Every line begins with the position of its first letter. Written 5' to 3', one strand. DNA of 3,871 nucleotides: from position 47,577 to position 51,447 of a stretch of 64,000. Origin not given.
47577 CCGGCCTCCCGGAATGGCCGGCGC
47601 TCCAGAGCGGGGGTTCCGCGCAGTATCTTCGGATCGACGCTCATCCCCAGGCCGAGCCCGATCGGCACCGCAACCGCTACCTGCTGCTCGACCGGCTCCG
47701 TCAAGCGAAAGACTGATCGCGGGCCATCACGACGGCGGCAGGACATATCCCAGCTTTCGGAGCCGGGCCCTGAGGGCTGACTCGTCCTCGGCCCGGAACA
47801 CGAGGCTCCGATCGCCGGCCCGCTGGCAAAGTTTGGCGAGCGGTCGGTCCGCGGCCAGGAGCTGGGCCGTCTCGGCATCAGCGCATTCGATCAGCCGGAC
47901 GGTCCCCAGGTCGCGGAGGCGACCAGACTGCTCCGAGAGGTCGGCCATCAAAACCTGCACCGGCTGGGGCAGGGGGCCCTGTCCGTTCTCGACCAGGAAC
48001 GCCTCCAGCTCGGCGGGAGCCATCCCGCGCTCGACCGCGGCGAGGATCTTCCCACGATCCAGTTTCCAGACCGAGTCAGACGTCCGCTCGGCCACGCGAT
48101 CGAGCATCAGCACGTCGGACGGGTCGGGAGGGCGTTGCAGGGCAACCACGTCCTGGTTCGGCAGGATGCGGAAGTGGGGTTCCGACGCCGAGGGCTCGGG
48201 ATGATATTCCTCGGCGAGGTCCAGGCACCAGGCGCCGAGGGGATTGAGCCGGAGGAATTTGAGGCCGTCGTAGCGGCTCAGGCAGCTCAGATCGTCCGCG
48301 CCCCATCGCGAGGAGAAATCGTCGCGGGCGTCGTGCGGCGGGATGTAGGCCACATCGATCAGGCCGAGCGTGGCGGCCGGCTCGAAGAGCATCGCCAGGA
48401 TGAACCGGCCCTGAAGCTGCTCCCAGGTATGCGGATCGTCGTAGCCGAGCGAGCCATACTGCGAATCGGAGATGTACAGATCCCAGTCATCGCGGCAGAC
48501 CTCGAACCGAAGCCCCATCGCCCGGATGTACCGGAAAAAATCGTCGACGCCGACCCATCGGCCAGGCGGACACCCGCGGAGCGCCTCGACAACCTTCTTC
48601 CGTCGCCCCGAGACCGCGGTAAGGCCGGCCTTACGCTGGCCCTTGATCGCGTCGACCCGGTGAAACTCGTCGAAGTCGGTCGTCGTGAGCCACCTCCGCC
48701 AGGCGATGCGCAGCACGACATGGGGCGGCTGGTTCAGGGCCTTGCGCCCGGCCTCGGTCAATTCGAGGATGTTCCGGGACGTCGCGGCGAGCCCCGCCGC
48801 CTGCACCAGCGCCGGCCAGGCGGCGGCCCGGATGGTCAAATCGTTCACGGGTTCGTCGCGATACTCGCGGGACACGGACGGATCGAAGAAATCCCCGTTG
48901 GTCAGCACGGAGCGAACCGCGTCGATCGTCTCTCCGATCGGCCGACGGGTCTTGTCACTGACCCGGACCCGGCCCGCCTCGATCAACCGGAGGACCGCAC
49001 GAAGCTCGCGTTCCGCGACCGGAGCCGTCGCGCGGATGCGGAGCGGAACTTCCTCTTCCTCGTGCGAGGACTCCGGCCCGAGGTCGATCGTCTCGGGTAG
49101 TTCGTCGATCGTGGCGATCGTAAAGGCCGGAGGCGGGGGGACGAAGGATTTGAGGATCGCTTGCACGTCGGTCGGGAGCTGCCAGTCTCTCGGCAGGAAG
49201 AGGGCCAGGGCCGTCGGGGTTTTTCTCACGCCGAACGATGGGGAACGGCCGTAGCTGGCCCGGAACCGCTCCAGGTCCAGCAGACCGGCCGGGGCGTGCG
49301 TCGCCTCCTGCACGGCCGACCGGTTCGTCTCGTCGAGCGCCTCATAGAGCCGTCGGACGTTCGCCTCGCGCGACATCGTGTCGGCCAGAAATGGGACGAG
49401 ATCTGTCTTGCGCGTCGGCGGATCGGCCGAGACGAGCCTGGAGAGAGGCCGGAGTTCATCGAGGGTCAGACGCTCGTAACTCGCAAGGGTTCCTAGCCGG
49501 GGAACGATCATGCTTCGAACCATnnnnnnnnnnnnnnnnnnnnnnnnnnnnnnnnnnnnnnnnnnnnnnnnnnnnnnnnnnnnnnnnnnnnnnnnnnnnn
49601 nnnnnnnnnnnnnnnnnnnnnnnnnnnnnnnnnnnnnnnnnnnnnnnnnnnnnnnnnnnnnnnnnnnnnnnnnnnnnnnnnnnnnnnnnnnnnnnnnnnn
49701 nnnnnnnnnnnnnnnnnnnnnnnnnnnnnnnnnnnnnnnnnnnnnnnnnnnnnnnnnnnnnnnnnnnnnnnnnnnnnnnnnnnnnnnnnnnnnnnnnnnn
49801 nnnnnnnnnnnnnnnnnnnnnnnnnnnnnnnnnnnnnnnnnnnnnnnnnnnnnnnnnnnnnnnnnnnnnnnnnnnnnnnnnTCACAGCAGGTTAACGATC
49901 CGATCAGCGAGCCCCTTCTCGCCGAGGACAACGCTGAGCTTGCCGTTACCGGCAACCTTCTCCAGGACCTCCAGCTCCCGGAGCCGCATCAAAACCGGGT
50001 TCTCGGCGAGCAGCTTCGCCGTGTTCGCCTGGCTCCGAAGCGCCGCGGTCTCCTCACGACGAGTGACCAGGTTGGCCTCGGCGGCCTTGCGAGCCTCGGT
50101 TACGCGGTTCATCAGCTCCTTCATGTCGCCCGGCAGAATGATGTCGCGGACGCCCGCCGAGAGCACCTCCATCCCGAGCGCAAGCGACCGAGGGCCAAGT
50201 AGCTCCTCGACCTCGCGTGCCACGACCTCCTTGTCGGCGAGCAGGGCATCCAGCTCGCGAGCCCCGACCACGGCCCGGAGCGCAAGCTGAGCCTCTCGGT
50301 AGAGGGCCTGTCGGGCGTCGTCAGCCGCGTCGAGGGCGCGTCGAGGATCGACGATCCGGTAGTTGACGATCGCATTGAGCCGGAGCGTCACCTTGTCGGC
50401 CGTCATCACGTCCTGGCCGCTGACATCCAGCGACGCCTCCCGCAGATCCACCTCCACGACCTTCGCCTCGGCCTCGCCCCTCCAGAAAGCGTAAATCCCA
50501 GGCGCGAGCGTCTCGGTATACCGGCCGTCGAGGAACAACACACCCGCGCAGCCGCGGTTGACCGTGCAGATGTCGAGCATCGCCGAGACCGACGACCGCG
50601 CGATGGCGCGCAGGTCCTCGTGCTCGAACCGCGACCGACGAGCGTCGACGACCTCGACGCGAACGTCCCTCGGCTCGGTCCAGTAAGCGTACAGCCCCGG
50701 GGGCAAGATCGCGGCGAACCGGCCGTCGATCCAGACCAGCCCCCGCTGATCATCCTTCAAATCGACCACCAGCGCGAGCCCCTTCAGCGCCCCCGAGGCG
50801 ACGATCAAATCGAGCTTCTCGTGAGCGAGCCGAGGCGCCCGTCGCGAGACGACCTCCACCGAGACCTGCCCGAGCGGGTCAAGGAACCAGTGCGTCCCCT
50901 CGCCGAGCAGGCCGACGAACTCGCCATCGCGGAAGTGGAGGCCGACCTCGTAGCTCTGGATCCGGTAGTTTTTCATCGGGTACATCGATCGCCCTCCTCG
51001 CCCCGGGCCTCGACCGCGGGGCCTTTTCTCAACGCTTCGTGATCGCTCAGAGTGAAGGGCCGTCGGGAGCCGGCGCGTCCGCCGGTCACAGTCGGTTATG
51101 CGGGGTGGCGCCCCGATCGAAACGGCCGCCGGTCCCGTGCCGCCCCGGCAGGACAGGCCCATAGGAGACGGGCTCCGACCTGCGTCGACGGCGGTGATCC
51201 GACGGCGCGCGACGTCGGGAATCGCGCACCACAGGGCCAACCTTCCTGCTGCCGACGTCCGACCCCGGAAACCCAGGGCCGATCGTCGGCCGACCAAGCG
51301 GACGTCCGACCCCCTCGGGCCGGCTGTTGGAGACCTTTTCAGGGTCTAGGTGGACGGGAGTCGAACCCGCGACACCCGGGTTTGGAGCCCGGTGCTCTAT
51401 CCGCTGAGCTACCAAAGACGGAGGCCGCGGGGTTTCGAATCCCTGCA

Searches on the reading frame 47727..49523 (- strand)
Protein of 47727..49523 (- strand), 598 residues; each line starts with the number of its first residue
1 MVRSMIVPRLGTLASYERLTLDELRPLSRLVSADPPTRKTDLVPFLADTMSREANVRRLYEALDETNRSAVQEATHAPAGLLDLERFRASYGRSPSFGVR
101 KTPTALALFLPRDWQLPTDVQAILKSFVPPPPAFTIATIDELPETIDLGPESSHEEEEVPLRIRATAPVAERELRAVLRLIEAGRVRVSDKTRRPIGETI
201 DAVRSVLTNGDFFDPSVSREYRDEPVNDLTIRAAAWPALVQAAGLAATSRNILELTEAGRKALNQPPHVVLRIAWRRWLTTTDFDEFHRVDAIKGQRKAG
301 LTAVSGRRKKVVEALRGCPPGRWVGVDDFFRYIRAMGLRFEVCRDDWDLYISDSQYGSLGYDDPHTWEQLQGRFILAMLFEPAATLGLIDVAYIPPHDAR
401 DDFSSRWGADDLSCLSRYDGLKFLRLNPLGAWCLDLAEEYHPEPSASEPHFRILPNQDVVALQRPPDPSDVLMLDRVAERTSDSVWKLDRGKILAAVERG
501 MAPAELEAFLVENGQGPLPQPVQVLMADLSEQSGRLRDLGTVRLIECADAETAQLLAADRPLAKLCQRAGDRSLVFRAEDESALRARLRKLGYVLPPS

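Call 6: search_protein_families(library=pfam, proteins=[window:47727-49523:-], max_evalue=0.01)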
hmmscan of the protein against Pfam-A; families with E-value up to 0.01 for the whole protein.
window:47727-49523:- (598 aa): 1 family
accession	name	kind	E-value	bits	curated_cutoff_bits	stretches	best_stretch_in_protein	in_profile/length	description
PF13625.11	Helicase_C_3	-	2.1e-08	34.7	34.2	1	465-568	14-122/125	Helicase conserved C-terminal domain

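Call 12: search_protein_families(library=padloc, proteins=[window:47727-49523:-], max_evalue=0.01)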
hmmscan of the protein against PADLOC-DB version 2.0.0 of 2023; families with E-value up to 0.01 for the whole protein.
window:47727-49523:- (598 aa): 0 families

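Call 13: search_protein_families(library=ncbifam, proteins=[window:47727-49523:-], max_evalue=0.01)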
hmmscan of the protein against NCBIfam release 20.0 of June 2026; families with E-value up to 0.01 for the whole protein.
window:47727-49523:- (598 aa): 0 families

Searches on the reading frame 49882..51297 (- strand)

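Call 6: search_protein_families(library=pfam, proteins=[window:49882-51297:-], max_evalue=0.01)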
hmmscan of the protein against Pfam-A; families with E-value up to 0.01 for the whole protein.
window:49882-51297:- (471 aa): 1 family
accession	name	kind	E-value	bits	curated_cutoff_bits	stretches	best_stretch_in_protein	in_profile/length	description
PF01145.31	Band_7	-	2.4e-30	106.3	23.6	1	245-416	2-175/176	SPFH domain / Band 7 family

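Call 12: search_protein_families(library=padloc, proteins=[window:49882-51297:-], max_evalue=0.01)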
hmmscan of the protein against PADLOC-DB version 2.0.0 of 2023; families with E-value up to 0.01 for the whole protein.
window:49882-51297:- (471 aa): 0 families

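Call 13: search_protein_families(library=ncbifam, proteins=[window:49882-51297:-], max_evalue=0.01)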
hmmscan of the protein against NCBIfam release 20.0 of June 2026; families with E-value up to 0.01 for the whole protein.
window:49882-51297:- (471 aa): 3 families
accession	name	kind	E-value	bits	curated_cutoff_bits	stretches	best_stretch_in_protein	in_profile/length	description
TIGR01933.1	hflK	equivalog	3.3e-13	49.7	159.4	1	246-411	4-170/261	FtsH protease activity modulator HflK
NF008181.0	PRK10930.1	equivalog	1.7e-08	33.7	660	1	242-409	96-264/419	FtsH protease activity modulator HflK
TIGR01932.1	hflC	equivalog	0.0046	15.8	134.4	0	288-356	70-143/318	protease modulator HflC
